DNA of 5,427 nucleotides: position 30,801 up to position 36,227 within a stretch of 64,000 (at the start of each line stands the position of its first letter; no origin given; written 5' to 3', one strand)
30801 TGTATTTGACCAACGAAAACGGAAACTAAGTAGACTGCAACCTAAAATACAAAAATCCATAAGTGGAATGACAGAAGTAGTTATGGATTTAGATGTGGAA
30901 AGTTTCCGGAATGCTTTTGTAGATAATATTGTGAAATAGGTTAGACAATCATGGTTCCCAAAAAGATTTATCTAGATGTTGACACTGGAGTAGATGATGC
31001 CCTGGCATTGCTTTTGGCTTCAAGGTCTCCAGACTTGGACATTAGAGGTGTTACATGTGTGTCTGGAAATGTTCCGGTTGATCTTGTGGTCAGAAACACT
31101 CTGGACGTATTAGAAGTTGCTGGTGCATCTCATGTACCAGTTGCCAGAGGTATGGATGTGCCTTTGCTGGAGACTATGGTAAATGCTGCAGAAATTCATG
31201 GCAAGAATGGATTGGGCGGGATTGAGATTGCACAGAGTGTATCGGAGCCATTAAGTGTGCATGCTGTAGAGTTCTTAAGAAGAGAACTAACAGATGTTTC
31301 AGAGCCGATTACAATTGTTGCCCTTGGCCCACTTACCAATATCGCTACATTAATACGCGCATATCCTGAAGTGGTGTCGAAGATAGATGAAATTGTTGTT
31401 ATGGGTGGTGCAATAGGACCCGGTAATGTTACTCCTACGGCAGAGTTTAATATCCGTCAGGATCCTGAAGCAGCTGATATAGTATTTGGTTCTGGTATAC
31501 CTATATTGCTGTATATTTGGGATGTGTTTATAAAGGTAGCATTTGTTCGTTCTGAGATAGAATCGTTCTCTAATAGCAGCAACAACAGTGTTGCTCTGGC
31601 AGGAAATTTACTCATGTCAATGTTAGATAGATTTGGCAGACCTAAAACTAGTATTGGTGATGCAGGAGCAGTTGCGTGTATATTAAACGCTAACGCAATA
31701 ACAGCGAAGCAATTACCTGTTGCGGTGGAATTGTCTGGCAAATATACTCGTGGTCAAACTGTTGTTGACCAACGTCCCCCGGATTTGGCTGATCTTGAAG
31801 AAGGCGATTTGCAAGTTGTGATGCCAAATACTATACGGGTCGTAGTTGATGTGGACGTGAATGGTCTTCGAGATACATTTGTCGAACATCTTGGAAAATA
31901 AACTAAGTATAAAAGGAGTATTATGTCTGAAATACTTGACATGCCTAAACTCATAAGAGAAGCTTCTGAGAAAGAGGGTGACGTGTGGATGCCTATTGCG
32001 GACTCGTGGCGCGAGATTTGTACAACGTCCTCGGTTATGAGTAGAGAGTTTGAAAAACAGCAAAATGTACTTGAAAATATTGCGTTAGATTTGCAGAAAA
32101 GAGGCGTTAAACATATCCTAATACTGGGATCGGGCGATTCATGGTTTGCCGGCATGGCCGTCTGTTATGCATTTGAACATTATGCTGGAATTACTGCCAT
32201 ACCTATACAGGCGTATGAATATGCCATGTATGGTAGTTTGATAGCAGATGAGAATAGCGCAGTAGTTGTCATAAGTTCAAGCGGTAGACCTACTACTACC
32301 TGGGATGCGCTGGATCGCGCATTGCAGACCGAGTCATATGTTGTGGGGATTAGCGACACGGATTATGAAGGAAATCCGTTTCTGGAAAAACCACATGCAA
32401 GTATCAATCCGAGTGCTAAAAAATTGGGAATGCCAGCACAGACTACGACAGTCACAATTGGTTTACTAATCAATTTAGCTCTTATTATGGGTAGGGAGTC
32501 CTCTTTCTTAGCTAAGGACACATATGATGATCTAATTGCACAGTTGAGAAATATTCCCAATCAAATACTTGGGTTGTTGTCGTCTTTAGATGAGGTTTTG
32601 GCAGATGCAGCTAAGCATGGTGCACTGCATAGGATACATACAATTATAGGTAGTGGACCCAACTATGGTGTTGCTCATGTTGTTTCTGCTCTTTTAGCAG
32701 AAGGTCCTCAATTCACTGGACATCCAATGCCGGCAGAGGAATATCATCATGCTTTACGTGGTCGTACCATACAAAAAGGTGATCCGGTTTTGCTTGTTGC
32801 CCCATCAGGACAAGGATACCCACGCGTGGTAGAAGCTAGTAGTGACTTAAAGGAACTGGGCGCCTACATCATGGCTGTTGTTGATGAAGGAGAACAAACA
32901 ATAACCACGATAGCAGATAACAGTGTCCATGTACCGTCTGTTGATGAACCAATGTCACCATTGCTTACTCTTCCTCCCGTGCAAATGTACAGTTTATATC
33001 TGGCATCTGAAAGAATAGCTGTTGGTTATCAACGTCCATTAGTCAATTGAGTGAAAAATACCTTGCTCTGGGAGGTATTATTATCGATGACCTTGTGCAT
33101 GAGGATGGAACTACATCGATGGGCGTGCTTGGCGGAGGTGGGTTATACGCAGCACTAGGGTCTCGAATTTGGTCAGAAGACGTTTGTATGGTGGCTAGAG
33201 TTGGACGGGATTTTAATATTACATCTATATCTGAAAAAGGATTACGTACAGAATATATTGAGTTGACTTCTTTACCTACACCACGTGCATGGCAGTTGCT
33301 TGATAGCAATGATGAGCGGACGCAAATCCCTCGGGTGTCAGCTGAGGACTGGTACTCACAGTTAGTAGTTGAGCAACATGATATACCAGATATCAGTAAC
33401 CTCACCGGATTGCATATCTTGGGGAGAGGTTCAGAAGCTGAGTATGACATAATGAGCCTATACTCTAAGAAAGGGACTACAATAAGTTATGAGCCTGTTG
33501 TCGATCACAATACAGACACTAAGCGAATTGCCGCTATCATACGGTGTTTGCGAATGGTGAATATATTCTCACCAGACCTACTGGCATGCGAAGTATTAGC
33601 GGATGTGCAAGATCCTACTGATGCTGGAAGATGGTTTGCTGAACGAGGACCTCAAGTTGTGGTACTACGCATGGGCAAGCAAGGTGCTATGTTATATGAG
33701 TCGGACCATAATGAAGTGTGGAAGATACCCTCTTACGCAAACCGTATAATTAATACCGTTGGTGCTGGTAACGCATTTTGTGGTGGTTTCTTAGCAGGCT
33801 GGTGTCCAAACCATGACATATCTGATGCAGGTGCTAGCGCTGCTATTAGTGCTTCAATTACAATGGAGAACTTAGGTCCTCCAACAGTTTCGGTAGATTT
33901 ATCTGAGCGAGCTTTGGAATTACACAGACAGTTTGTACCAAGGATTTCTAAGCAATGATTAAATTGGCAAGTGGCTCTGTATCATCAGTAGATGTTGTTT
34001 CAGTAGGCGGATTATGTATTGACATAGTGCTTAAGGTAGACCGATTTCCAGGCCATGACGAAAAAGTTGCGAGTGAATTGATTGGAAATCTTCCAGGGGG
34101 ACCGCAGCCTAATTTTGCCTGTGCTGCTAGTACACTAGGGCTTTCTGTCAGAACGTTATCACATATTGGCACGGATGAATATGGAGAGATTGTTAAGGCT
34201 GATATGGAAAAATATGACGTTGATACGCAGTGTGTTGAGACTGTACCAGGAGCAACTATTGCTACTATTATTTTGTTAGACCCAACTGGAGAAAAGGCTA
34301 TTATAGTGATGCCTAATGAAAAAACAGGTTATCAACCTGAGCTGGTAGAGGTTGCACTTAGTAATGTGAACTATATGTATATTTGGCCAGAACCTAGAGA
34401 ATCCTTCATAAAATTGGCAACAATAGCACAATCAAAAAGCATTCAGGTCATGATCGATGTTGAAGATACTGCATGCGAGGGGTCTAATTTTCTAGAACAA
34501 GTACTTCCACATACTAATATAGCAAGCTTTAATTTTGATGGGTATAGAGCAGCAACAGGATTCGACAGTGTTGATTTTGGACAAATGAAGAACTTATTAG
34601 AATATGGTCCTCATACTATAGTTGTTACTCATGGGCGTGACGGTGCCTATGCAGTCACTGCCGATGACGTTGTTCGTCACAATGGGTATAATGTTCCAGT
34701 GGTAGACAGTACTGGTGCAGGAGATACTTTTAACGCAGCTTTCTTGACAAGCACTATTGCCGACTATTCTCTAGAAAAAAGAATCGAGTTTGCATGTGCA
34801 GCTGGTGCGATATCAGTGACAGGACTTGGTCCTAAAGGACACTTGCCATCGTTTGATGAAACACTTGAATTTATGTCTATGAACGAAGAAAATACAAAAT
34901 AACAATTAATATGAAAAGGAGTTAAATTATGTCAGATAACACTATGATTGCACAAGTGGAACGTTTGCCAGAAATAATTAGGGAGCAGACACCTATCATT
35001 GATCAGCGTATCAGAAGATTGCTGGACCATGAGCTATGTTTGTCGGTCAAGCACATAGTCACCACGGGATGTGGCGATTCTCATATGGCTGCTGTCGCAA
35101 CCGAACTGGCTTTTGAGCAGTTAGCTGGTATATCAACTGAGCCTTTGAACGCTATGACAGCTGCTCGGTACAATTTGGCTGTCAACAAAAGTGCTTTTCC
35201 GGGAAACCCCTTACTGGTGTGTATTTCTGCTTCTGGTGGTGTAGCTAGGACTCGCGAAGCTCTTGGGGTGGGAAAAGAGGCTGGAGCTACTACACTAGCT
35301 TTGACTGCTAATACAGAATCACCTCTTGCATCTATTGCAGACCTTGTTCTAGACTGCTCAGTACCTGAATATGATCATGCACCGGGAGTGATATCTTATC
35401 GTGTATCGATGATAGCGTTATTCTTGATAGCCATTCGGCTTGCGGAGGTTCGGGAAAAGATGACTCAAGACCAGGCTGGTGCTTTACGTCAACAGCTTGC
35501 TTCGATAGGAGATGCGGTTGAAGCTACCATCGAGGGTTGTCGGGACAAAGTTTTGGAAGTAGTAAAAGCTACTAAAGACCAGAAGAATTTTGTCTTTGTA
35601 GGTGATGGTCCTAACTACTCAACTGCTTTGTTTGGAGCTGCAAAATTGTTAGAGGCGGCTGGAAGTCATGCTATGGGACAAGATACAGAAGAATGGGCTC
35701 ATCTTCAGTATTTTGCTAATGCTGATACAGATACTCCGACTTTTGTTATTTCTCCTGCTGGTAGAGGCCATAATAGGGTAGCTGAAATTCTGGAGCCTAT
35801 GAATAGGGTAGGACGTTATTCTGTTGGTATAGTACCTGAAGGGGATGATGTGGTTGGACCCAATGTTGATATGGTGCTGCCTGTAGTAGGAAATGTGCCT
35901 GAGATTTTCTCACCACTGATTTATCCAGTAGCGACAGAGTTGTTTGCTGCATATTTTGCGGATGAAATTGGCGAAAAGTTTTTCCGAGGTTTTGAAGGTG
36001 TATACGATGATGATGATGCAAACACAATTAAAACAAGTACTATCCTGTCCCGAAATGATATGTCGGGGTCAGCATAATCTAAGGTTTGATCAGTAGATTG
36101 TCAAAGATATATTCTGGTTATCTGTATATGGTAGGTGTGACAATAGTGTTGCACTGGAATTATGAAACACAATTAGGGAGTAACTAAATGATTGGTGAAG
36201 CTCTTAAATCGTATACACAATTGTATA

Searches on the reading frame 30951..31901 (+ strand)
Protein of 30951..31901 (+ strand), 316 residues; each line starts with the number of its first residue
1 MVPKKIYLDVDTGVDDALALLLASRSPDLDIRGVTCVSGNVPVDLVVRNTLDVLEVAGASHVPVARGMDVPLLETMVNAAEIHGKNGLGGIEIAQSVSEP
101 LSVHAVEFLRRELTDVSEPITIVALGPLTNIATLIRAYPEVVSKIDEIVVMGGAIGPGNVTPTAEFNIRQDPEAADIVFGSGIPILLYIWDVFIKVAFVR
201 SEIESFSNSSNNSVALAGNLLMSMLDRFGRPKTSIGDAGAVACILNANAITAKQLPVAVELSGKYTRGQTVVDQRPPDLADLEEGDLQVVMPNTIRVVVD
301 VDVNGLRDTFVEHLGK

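Call 9: search_protein_families(library=pfam, proteins=[window:30951-31901:+])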
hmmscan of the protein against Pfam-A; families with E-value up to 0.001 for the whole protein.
window:30951-31901:+ (316 aa): 1 family
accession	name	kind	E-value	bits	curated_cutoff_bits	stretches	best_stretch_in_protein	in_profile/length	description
PF01156.24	IU_nuc_hydro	-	1.7e-83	281.1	34.2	1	6-306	1-295/297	Inosine-uridine preferring nucleoside hydrolase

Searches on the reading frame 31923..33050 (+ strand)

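Call 9: search_protein_families(library=pfam, proteins=[window:31923-33050:+])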
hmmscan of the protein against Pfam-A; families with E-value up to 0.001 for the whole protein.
window:31923-33050:+ (375 aa): 1 family
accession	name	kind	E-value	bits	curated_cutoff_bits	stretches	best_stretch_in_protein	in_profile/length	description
PF01380.27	SIS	-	2.2e-16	60.3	25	2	62-171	5-113/131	SIS domain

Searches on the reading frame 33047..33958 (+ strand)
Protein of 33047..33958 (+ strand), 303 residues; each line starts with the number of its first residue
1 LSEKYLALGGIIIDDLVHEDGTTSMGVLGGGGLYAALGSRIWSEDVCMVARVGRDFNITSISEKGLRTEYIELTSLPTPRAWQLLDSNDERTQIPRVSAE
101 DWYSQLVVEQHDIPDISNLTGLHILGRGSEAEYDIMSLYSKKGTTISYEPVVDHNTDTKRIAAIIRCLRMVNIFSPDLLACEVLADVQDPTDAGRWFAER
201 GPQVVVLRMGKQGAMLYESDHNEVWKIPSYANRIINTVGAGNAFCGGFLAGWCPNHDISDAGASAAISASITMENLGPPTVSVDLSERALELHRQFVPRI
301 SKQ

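Call 9: search_protein_families(library=pfam, proteins=[window:33047-33958:+])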
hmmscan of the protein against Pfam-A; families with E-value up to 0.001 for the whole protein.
window:33047-33958:+ (303 aa): 1 family
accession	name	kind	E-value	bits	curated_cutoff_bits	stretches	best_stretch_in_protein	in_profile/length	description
PF00294.29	PfkB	-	6.9e-21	75.3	25.8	1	29-277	36-294/302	pfkB family carbohydrate kinase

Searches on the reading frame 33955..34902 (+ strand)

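Call 9: search_protein_families(library=pfam, proteins=[window:33955-34902:+])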
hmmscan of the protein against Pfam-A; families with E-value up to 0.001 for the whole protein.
window:33955-34902:+ (315 aa): 1 family
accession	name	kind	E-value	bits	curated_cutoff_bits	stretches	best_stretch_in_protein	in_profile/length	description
PF00294.29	PfkB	-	1.1e-41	143.5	25.8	1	13-294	3-296/302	pfkB family carbohydrate kinase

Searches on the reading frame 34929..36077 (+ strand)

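Call 9: search_protein_families(library=pfam, proteins=[window:34929-36077:+])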
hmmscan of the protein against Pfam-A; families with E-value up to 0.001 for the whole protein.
window:34929-36077:+ (382 aa): 1 family
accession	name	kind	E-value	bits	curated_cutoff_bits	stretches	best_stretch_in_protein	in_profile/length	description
PF01380.27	SIS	-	1.7e-18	67.1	25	2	40-168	5-129/131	SIS domain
